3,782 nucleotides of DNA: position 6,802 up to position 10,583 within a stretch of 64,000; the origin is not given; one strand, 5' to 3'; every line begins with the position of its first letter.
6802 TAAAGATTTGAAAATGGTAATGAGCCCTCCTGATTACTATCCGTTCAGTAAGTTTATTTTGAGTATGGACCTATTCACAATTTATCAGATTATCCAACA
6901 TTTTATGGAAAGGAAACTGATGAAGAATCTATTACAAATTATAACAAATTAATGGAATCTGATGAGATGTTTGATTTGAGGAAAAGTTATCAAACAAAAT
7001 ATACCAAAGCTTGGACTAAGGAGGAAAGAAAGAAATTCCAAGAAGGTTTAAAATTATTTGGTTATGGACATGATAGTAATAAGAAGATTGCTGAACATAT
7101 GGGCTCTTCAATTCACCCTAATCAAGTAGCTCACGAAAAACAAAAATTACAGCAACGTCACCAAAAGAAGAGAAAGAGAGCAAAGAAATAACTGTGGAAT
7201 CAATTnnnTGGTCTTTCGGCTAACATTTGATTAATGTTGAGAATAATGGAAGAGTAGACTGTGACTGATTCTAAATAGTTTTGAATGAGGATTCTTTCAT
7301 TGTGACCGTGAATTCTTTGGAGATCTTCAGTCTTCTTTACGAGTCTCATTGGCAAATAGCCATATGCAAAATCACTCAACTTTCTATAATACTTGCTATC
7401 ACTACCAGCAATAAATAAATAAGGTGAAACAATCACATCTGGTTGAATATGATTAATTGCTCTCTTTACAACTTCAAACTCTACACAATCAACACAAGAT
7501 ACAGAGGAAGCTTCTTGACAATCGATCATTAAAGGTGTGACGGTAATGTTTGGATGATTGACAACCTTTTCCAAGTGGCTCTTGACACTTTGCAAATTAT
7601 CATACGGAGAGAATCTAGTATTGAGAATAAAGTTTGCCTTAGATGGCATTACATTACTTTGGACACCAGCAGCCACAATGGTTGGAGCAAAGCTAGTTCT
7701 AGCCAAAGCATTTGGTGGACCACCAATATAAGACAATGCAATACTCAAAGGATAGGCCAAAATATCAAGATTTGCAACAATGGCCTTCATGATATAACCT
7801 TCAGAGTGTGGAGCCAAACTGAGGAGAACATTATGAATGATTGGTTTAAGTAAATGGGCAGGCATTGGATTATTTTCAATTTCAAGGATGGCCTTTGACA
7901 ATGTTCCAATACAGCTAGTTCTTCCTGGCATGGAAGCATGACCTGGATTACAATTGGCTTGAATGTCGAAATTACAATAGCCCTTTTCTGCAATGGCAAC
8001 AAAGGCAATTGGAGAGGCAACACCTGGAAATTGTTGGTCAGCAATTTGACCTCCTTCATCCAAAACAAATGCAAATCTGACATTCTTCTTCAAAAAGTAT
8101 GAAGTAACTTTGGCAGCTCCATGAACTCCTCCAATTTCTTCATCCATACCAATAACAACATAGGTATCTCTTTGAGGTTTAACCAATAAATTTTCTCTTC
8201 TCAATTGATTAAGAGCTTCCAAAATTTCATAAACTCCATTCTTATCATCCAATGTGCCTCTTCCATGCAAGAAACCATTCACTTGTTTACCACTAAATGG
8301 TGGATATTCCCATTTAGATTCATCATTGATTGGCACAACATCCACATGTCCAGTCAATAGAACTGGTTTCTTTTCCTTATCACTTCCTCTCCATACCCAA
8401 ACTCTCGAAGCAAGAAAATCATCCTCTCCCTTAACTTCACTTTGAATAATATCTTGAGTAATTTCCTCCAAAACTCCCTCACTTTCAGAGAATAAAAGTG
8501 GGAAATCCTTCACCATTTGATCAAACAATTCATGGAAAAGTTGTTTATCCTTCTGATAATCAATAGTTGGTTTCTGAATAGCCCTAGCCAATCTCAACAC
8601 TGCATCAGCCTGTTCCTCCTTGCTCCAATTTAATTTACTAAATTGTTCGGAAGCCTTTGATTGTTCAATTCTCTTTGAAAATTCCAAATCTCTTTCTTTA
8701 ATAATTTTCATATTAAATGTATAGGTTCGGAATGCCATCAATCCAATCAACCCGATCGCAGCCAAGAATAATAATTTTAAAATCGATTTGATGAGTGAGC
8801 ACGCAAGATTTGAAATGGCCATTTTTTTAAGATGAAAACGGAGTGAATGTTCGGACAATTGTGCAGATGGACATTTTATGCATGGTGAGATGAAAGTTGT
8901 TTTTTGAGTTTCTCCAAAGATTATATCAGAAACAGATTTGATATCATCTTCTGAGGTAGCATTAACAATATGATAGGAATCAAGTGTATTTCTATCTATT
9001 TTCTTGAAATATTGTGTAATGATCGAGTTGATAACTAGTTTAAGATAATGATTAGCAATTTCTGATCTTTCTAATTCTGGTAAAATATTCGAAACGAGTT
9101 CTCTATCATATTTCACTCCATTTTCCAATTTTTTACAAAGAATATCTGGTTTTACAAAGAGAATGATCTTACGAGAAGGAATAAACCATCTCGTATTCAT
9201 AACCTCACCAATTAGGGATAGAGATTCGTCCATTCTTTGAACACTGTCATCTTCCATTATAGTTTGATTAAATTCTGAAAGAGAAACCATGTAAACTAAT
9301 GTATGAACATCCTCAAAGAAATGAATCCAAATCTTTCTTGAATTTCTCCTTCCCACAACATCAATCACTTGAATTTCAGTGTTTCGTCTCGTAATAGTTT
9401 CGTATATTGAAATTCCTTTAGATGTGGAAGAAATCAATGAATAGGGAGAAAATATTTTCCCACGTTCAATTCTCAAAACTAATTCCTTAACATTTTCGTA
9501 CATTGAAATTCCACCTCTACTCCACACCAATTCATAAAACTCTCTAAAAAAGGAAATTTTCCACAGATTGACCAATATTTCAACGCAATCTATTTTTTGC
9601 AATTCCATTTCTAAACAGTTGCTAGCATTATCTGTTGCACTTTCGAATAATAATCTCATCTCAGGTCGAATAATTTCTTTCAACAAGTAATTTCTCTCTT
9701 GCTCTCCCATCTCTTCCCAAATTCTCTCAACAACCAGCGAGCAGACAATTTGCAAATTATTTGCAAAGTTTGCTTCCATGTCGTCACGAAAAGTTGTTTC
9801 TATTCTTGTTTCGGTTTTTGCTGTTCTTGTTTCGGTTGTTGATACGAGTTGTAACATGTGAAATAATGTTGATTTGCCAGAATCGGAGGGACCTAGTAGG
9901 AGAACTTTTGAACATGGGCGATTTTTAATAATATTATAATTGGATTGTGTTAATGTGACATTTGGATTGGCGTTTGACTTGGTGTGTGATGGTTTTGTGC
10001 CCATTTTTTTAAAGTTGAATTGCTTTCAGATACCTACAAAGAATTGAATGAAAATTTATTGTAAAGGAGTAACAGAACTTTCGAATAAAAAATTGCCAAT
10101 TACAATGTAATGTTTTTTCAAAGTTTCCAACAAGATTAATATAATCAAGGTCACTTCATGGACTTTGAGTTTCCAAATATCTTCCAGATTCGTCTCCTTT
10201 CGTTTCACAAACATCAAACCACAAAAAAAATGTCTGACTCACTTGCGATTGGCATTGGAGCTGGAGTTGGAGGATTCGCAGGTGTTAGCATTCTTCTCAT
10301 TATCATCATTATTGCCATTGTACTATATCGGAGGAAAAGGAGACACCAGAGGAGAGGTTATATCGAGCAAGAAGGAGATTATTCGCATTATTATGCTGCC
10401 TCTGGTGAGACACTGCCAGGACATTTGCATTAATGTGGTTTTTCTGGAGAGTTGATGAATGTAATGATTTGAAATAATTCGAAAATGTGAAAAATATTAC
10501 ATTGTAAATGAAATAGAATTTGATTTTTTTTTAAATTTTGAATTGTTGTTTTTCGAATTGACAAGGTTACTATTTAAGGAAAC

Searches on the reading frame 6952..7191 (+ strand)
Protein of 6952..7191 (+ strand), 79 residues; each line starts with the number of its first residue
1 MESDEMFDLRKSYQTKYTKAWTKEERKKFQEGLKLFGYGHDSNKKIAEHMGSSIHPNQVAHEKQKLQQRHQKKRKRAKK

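Call 37: search_protein_families(library=pfam, proteins=[window:6952-7191:+], max_evalue=0.01)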
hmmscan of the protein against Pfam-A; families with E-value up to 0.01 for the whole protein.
window:6952-7191:+ (79 aa): 1 family
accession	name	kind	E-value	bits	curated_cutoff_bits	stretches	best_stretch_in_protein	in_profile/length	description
PF00249.37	Myb_DNA-binding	-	6e-06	26.7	24.4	1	19-60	2-39/46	Myb-like DNA-binding domain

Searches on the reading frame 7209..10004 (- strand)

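Call 7: search_protein_families(library=pfam, proteins=[window:7209-10004:-])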
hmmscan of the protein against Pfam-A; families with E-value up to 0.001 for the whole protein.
window:7209-10004:- (932 aa): 6 families
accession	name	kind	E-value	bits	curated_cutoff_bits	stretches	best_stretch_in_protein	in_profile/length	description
PF00503.26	G-alpha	-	5.5e-42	144.5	48.8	1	29-362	20-329/333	G-protein alpha subunit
PF01546.33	Peptidase_M20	-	1.5e-24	87.5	24.6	1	549-922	1-205/206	Peptidase family M20/M25/M40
PF07687.19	M20_dimer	-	2.9e-10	40.5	21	1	671-819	1-103/107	Peptidase dimerisation domain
PF00025.27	Arf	-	4.9e-08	33.1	22.3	1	201-246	50-95/174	ADP-ribosylation factor family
PF05343.19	Peptidase_M42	-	0.00023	20.8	23.2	1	584-649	132-189/292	M42 glutamyl aminopeptidase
PF04389.22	Peptidase_M28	-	0.00094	19.4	21.3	0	538-652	6-96/193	Peptidase family M28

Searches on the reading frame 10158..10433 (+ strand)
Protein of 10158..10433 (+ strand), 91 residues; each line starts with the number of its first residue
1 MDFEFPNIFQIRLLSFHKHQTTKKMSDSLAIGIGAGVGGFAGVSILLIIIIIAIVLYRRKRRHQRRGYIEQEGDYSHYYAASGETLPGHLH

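Call 37: search_protein_families(library=pfam, proteins=[window:10158-10433:+], max_evalue=0.01)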
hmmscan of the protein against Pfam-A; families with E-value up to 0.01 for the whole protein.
window:10158-10433:+ (91 aa): 1 family
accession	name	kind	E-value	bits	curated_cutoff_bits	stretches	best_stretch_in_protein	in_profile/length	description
PF02439.20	Adeno_E3_CR2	-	0.0048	17.1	36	1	37-63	6-32/38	Adenovirus E3 region protein CR2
